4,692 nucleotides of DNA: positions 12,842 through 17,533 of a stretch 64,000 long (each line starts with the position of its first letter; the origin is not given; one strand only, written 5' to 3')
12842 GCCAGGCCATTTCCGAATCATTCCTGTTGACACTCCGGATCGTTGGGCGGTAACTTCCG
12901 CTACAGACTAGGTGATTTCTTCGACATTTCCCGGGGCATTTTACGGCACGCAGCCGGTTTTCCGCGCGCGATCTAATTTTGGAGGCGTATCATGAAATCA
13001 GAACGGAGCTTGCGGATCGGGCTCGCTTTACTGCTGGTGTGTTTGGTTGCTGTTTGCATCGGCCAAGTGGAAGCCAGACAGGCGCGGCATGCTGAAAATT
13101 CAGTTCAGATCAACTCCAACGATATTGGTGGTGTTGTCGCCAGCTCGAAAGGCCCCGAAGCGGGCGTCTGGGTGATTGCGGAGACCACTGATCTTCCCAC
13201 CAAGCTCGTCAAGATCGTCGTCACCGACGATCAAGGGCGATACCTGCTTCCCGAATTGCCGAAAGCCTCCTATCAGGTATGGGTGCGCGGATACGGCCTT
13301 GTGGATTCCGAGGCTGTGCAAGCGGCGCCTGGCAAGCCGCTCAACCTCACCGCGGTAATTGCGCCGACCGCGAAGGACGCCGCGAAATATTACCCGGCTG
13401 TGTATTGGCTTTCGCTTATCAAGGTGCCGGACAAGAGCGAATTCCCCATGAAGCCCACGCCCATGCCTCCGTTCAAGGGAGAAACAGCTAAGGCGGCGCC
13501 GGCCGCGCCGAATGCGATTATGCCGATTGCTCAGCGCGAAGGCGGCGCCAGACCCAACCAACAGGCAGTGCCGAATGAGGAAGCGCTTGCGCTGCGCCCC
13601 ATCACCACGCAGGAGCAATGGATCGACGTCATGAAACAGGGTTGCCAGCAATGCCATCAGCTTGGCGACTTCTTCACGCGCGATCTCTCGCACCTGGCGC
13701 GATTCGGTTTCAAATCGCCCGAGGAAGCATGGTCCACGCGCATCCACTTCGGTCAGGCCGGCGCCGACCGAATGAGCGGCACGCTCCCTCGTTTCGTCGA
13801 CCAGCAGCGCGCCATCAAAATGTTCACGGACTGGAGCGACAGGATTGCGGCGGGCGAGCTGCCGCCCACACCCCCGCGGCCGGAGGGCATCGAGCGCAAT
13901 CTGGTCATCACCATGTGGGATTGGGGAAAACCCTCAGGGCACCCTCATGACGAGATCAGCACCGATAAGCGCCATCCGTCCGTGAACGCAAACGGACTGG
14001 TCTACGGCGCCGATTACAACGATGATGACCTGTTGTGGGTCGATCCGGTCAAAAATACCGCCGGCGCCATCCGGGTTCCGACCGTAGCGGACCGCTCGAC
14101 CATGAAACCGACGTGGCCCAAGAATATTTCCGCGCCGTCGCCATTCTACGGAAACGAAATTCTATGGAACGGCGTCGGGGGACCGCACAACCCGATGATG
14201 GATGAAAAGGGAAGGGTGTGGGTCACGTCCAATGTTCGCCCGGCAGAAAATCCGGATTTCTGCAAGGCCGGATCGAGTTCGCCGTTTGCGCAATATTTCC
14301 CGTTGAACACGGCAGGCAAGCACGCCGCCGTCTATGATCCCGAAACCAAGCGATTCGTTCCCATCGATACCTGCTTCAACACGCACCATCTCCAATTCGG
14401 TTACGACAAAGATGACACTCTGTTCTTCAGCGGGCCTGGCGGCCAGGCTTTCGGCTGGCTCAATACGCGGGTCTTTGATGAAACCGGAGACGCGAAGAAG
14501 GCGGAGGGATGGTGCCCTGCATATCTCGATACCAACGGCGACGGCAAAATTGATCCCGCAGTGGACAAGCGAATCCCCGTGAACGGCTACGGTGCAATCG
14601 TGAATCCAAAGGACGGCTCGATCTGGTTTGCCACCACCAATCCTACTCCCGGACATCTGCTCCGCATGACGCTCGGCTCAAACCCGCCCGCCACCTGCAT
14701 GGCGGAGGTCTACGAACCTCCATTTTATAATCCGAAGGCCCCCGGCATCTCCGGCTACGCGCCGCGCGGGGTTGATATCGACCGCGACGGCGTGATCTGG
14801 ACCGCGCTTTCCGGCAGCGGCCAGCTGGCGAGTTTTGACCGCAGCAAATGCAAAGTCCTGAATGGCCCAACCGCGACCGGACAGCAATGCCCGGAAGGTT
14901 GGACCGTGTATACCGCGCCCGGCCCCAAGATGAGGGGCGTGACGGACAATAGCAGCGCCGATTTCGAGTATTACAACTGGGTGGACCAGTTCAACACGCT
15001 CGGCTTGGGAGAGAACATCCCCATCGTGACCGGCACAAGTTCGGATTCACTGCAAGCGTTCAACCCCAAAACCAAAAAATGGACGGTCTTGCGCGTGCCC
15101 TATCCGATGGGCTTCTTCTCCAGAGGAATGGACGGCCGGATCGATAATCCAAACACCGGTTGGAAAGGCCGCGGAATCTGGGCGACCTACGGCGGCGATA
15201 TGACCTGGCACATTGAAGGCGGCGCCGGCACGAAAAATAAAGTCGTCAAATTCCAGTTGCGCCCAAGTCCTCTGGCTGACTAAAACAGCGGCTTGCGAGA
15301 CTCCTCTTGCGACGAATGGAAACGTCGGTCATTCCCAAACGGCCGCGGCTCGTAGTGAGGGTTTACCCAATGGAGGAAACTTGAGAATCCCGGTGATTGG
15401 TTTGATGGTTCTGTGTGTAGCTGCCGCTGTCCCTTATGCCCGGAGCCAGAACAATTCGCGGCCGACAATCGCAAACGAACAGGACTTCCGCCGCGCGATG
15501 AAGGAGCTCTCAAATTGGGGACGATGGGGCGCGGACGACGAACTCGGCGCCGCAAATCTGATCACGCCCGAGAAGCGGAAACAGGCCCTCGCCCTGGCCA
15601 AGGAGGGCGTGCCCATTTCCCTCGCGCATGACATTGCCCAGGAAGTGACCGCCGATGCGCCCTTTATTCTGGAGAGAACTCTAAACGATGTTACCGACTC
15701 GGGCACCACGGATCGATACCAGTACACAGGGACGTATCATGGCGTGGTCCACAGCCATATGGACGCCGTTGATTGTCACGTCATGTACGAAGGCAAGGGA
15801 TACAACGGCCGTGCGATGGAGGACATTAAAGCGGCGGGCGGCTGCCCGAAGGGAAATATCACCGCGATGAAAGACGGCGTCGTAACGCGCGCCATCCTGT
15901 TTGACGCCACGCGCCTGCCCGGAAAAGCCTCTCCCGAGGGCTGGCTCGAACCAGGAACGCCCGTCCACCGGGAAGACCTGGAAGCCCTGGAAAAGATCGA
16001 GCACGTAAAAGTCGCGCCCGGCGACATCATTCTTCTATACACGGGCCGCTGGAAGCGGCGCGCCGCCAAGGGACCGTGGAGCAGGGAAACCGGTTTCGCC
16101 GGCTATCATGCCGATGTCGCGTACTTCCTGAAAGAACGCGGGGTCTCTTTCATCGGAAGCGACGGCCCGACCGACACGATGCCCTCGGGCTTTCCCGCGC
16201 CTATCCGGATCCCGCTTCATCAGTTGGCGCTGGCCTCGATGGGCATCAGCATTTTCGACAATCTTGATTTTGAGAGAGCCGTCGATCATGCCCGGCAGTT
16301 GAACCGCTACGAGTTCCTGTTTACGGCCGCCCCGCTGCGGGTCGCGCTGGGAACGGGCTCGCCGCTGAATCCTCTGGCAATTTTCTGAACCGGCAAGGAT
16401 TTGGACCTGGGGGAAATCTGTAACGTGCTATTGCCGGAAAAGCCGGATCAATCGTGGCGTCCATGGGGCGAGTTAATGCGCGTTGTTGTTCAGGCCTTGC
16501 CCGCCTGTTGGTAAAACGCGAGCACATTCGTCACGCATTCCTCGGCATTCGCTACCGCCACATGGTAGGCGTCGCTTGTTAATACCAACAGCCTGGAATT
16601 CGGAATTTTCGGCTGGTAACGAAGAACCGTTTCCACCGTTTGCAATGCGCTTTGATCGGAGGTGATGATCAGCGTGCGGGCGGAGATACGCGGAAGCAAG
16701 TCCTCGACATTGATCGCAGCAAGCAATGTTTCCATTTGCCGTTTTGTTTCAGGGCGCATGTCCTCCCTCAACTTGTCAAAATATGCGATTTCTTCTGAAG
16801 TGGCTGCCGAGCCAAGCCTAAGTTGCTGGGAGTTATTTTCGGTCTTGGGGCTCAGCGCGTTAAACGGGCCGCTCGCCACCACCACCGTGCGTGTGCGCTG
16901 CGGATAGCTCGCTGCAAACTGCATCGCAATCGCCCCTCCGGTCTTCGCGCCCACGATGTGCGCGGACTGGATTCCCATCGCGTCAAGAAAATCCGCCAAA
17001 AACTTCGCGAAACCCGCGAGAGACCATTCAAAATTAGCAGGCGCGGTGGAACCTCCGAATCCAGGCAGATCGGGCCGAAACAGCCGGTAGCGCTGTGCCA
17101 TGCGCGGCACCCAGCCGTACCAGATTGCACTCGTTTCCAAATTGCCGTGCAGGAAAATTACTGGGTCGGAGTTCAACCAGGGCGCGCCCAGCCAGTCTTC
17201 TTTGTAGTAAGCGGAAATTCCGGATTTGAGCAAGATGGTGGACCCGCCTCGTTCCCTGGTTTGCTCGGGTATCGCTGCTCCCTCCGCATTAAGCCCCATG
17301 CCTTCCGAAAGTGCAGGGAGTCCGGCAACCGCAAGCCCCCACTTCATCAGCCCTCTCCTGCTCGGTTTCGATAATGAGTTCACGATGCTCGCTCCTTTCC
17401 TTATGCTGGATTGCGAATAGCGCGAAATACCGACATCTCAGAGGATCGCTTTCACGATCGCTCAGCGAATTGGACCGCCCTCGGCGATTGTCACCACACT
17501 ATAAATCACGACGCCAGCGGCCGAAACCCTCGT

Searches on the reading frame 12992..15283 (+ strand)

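Call 89: search_protein_families(library=pfam, max_evalue=0.0001, proteins=[window:12992-15283:+])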
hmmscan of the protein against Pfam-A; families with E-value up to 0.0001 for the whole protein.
window:12992-15283:+ (763 aa): 1 family
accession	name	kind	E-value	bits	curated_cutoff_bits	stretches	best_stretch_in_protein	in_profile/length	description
PF13620.12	CarboxypepD_reg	-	1.3e-05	25.9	32.3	1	46-121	3-79/82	Carboxypeptidase regulatory-like domain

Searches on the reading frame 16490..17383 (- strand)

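Call 89: search_protein_families(library=pfam, max_evalue=0.0001, proteins=[window:16490-17383:-])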
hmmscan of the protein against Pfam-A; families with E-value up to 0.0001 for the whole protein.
window:16490-17383:- (297 aa): 3 families
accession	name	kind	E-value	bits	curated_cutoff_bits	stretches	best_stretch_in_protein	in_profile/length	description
PF00561.26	Abhydrolase_1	-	4.1e-25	89.3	25.8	1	74-183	2-111/245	alpha/beta hydrolase fold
PF12697.13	Abhydrolase_6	-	1.6e-12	49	26.3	1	75-277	1-207/217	Alpha/beta hydrolase family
PF12146.15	Hydrolase_4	-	4.5e-07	29.9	27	1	75-184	7-119/239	Serine aminopeptidase, S33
